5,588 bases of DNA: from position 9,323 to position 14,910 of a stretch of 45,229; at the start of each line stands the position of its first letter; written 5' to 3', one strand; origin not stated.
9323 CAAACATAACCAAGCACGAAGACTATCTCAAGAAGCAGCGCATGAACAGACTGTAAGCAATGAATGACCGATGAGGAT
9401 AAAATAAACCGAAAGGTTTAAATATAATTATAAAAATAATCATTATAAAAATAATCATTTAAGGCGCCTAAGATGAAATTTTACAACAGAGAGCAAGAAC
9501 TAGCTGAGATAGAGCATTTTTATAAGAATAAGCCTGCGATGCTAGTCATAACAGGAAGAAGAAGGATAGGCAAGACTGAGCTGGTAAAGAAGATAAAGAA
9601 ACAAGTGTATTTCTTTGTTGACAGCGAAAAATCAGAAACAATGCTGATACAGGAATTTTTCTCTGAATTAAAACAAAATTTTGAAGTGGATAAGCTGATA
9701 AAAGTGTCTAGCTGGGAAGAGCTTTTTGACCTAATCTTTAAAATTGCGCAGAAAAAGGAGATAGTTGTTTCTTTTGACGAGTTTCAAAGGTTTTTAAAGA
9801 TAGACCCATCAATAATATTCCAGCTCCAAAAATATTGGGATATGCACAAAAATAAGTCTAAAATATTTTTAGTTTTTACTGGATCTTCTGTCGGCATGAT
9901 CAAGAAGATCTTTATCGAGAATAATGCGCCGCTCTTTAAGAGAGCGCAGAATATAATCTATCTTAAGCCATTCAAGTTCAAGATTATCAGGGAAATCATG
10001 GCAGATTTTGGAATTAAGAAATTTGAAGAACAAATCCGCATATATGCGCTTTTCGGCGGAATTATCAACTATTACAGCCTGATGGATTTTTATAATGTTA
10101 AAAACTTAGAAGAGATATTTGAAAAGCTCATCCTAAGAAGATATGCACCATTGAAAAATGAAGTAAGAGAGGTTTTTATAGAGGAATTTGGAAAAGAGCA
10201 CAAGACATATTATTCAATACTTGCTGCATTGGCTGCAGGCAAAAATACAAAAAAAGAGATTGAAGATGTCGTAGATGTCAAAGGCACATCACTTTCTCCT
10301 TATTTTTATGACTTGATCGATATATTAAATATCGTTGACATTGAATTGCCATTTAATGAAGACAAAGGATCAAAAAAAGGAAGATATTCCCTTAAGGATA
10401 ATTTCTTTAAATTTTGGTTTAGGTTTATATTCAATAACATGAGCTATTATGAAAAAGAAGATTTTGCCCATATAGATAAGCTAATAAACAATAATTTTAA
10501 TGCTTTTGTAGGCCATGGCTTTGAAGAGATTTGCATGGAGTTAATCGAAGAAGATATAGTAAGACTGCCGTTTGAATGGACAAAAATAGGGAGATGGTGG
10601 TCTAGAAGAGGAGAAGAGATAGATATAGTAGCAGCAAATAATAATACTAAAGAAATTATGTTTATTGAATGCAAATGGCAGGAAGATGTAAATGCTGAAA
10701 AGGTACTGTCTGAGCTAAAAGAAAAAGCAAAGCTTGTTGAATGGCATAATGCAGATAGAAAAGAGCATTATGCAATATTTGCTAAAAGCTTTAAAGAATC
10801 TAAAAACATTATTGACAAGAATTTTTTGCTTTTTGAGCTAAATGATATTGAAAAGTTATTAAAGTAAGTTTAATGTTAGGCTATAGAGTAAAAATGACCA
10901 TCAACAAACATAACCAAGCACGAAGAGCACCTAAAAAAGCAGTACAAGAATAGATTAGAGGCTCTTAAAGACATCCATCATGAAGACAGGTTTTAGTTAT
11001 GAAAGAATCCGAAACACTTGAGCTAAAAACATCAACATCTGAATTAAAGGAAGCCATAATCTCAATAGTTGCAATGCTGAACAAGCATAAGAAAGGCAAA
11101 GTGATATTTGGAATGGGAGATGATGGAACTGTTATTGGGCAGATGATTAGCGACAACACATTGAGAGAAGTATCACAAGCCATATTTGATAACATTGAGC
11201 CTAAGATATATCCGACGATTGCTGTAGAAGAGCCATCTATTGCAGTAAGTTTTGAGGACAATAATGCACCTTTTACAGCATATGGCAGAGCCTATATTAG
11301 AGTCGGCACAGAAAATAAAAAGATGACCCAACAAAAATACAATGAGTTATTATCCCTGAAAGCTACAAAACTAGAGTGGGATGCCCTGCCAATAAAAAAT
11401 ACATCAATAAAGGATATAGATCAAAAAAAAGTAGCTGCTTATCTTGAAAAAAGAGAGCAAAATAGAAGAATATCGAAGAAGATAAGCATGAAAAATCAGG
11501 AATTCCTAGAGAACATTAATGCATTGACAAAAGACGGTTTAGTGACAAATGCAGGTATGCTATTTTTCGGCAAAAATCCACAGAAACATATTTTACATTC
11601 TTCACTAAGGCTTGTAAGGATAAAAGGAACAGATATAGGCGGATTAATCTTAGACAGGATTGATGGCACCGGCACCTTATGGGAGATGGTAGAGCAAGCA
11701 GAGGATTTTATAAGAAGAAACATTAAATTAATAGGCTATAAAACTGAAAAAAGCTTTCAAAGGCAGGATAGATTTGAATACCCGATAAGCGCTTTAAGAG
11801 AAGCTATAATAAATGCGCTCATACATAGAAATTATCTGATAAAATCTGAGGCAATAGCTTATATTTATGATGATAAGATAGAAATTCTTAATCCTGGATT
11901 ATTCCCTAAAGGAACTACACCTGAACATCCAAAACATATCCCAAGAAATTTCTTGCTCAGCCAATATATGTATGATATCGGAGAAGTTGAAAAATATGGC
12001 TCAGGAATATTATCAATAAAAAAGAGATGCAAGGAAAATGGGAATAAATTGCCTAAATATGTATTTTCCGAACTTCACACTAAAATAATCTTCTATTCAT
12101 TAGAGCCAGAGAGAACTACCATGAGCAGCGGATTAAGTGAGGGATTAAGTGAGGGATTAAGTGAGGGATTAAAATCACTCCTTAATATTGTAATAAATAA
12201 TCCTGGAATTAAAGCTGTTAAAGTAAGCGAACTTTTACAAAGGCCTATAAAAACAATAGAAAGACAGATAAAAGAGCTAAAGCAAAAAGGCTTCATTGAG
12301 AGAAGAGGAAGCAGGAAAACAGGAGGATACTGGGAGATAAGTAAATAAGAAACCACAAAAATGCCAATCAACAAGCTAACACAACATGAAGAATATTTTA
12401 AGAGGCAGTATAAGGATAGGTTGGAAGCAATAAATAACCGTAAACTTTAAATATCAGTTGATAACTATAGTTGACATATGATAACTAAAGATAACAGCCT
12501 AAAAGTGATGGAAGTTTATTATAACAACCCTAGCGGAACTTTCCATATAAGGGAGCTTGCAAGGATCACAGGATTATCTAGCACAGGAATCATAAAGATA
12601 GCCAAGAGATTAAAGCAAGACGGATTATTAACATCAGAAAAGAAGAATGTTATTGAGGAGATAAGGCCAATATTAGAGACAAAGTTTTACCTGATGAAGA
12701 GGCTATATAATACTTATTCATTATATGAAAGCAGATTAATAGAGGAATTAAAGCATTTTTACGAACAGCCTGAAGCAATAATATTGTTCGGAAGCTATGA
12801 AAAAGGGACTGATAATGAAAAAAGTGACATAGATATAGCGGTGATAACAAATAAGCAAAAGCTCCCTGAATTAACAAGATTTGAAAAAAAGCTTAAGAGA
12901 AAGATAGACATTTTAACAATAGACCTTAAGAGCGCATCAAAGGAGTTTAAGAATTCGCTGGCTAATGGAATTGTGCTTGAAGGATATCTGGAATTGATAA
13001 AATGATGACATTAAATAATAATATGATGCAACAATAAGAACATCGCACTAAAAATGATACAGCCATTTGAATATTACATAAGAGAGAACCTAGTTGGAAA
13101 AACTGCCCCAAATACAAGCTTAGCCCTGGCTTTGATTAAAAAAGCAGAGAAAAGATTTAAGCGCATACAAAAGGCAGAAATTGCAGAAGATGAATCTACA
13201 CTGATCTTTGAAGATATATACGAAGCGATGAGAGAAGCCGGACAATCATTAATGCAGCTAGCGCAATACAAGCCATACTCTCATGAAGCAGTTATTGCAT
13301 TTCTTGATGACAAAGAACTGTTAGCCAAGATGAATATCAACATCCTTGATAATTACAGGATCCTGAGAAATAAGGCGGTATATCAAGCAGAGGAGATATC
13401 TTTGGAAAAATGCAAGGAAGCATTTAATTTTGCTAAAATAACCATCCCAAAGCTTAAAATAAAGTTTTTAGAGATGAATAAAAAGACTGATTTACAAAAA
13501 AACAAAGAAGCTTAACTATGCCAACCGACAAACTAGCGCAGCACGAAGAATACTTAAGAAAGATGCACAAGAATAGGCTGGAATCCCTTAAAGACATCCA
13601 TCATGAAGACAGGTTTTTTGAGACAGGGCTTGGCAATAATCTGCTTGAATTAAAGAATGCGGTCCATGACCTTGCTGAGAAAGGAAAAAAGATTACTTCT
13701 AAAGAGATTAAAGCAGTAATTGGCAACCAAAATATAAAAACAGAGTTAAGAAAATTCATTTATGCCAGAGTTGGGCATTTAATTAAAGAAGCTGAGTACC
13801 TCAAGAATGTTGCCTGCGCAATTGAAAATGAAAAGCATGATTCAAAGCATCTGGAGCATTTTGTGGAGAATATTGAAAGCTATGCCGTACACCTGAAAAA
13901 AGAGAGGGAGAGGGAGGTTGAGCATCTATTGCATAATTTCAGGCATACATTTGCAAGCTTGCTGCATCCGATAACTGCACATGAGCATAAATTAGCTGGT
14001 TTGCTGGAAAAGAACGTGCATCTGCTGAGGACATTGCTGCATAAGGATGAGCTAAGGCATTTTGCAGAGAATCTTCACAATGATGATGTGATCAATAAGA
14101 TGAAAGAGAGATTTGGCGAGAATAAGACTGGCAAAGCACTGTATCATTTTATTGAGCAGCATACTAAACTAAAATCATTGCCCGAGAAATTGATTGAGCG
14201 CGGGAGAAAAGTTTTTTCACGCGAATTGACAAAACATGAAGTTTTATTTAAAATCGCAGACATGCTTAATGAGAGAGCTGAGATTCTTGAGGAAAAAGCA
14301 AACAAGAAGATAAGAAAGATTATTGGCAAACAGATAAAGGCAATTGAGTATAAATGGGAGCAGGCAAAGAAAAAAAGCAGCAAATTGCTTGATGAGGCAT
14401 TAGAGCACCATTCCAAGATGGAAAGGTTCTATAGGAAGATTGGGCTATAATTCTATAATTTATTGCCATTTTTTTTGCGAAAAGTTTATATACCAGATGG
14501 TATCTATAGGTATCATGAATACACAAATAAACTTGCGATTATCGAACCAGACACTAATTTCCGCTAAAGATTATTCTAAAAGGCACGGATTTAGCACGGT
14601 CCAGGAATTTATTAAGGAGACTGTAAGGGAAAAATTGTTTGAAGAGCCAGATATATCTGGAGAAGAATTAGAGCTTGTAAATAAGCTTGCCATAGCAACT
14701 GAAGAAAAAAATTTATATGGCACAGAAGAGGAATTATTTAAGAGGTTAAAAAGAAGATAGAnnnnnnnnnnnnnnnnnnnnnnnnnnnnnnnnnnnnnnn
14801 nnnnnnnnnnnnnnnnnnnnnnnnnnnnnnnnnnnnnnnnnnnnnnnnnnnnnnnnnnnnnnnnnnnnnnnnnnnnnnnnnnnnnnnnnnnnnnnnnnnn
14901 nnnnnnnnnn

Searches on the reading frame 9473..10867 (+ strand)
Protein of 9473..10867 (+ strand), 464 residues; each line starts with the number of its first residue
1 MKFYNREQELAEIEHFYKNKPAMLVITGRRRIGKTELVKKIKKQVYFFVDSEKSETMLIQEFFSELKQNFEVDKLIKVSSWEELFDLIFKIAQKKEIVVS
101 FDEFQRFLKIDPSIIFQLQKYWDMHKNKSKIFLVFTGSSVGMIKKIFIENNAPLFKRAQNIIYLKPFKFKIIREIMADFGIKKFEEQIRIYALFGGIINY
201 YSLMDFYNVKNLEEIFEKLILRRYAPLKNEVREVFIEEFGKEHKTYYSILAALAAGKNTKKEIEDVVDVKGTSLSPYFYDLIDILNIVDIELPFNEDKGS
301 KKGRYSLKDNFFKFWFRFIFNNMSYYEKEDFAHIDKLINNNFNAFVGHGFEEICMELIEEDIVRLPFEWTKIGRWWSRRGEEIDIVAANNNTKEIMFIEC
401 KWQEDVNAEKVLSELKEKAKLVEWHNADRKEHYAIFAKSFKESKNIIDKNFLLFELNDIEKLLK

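Call 5: search_protein_families(library=pfam, proteins=[window:9473-10867:+], max_evalue=0.1)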
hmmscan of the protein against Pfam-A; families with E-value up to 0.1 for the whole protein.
window:9473-10867:+ (464 aa): 10 families
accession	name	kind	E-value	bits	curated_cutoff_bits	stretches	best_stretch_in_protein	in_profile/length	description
PF03008.20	DUF234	-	1e-24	87.2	22.5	1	315-409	1-98/100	Archaea bacterial proteins of unknown function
PF01637.24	ATPase_2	-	9.4e-22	78.4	33.2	1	3-198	1-219/225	ATPase domain predominantly from Archaea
PF13173.12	AAA_14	-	7e-09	36.2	27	1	23-169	4-125/129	AAA domain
PF13401.12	AAA_22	-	3.6e-06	27.8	27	1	21-138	5-123/130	AAA domain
PF25201.1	nSTAND6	-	0.0065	16.9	27.7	1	4-68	2-69/148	Novel STAND NTPase 6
PF02021.23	UPF0102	-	0.0084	16.9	23.6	1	372-409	17-48/80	Uncharacterised protein family UPF0102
PF13191.12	AAA_16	-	0.0099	16.8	32.6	1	2-47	1-55/167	AAA ATPase domain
PF20472.4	PDDEXK_11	-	0.011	15.9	23.7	1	344-405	16-73/145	PD-(D/E)XK nuclease superfamily domain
PF04471.18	Mrr_cat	-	0.013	16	21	1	345-417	4-71/115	Restriction endonuclease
PF13479.12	AAA_24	-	0.034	14.4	27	1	21-94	2-61/195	AAA domain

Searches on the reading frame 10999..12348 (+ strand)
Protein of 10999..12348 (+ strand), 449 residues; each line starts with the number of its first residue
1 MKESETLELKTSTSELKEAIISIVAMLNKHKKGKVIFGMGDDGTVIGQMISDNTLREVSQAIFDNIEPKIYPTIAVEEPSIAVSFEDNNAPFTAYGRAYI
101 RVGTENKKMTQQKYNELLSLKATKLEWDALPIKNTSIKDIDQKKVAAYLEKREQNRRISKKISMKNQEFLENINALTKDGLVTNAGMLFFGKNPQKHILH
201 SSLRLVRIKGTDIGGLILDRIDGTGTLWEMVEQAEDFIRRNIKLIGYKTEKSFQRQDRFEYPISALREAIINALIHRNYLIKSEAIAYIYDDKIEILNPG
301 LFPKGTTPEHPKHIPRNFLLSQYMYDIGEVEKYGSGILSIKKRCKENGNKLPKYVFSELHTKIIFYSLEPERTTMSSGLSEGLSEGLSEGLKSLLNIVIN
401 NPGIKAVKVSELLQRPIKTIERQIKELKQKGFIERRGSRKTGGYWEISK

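Call 5: search_protein_families(library=pfam, proteins=[window:10999-12348:+], max_evalue=0.1)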
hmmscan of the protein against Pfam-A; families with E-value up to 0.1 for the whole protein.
window:10999-12348:+ (449 aa): 10 families
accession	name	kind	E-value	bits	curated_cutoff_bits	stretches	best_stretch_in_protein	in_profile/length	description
PF13749.12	HATPase_c_4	-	4.8e-14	52.6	26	1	288-364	7-88/89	Putative ATP-dependent DNA helicase recG C-terminal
PF04326.19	SLFN_AlbA_2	-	1.1e-13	52.2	25.3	1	3-110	1-118/118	Schlafen, AlbA_2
PF13412.12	HTH_24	-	4.5e-06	26.6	21.9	1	393-434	7-48/48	Winged helix-turn-helix DNA-binding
PF01978.25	TrmB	-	0.0009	19.5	25.6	1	399-440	18-59/68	Sugar-specific transcriptional regulator TrmB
PF01047.28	MarR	-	0.022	15.1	24.6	1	394-436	8-50/59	MarR family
PF22194.2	F-93_WHD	-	0.025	15.1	28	0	160-183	23-46/62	F-93, winged-helix domain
PF21984.2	DnaD_N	-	0.063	13.9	27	0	335-366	62-93/101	DnaD N-terminal domain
PF25212.1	HVO_A0114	-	0.064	13.5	27.6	0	383-438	16-71/84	HVO_A0114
PF18182.6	mCpol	-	0.082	13.7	26.4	1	5-49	21-65/114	minimal CRISPR polymerase domain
PF12802.13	MarR_2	-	0.098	13.3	27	0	394-440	10-57/61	MarR family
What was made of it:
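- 10999..12348 (+): Inserted cassette 2: a protein with SLFN/AlbA_2, HATPase_c_4 and wHTH domains. Call 5.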

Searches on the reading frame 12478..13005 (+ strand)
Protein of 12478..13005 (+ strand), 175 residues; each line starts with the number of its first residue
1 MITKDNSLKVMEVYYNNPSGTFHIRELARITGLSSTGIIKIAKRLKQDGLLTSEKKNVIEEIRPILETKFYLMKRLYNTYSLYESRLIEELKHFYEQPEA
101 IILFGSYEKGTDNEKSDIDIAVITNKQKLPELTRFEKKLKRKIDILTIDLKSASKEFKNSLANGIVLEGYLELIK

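Call 5: search_protein_families(library=pfam, proteins=[window:12478-13005:+], max_evalue=0.1)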
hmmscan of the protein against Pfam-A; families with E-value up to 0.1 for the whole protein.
window:12478-13005:+ (175 aa): 11 families
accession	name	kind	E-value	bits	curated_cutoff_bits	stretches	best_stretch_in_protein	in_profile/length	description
PF18765.7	Polbeta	-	3.6e-13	49.9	26.9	1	89-167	5-87/93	Polymerase beta, Nucleotidyltransferase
PF01909.29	NTP_transf_2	-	1.2e-11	45.2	21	1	85-152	2-78/93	Nucleotidyltransferase domain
PF22600.2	MTPAP-like_central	-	0.00012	22.7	27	1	79-140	21-81/139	Poly(A) RNA polymerase, mitochondrial-like, central palm domain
PF12802.13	MarR_2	-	0.0003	21.3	27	1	15-54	15-53/61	MarR family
PF13412.12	HTH_24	-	0.00061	19.8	21.9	1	24-51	20-47/48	Winged helix-turn-helix DNA-binding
PF13545.12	HTH_Crp_2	-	0.023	15.1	27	1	25-57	26-58/70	Crp-like helix-turn-helix domain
PF04055.27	Radical_SAM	-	0.034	14.8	29.5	1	108-175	73-134/166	Radical SAM superfamily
PF02082.26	Rrf2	-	0.035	14.7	30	1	15-55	16-57/132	Iron-dependent Transcriptional regulator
PF11848.13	DUF3368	-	0.061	13.7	27.3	0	36-79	2-41/46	Domain of unknown function (DUF3368)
PF01047.28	MarR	-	0.068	13.5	24.6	0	15-56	13-52/59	MarR family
PF14091.12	DUF4269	-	0.084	13.6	28.9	0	82-139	3-50/151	Domain of unknown function (DUF4269)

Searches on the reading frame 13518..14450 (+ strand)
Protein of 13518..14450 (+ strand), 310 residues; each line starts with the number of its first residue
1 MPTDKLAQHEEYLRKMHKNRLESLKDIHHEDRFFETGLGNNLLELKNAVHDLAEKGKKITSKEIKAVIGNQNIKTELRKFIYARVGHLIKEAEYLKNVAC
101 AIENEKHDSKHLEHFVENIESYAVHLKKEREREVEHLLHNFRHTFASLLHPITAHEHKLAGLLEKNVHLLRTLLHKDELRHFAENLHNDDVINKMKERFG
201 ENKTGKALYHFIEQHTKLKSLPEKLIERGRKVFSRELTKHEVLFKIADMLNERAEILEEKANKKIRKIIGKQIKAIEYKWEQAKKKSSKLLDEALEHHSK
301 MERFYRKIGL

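Call 5: search_protein_families(library=pfam, proteins=[window:13518-14450:+], max_evalue=0.1)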
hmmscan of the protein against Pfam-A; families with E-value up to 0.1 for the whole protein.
window:13518-14450:+ (310 aa): 2 families
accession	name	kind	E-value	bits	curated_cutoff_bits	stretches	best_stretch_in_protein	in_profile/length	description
PF20690.3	bDLD3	-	0.0091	16.4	27.1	1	190-239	23-72/73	Bacterial Death-like domain 3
PF00585.24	Thr_dehydrat_C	-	0.051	13.9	27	0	176-233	21-79/91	C-terminal regulatory domain of Threonine dehydratase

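Call 6: search_protein_families(library=padloc, proteins=[window:13518-14450:+], max_evalue=0.1)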
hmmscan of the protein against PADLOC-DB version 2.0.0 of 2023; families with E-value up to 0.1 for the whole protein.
window:13518-14450:+ (310 aa): 0 families

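Call 15: search_protein_families(library=phrogs, proteins=[window:13518-14450:+], max_evalue=0.05)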
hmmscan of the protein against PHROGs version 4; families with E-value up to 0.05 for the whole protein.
window:13518-14450:+ (310 aa): 3 families
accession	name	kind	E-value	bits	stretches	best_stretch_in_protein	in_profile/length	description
phrog_11023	-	DNA, RNA and nucleotide metabolism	0.0058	17.4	0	258-284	158-184/185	homing endonuclease with LAGLIDADG motif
phrog_28477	-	unknown function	0.014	16.1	1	54-168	59-167/248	-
phrog_10383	-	unknown function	0.025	15.9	0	177-273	10-103/125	-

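Call 16: search_protein_families(library=ncbifam, proteins=[window:13518-14450:+], max_evalue=0.05)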
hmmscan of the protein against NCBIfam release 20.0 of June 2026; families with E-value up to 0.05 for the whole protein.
window:13518-14450:+ (310 aa): 0 families

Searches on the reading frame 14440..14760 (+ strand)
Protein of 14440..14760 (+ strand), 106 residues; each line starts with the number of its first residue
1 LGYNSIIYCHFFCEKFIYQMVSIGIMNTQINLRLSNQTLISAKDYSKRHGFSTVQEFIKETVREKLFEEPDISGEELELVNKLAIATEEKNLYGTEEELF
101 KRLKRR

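Call 59: search_protein_families(library=pfam, proteins=[window:14440-14760:+], max_evalue=0.01)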
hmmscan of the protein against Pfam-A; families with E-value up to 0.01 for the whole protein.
window:14440-14760:+ (106 aa): 2 families
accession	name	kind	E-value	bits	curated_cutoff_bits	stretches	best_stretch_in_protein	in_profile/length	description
PF19891.5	DUF6364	-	0.0016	19.3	27.3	1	26-104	1-67/70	Family of unknown function (DUF6364)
PF19807.5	DUF6290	-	0.0024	18.5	27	1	28-72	3-45/72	Family of unknown function (DUF6290)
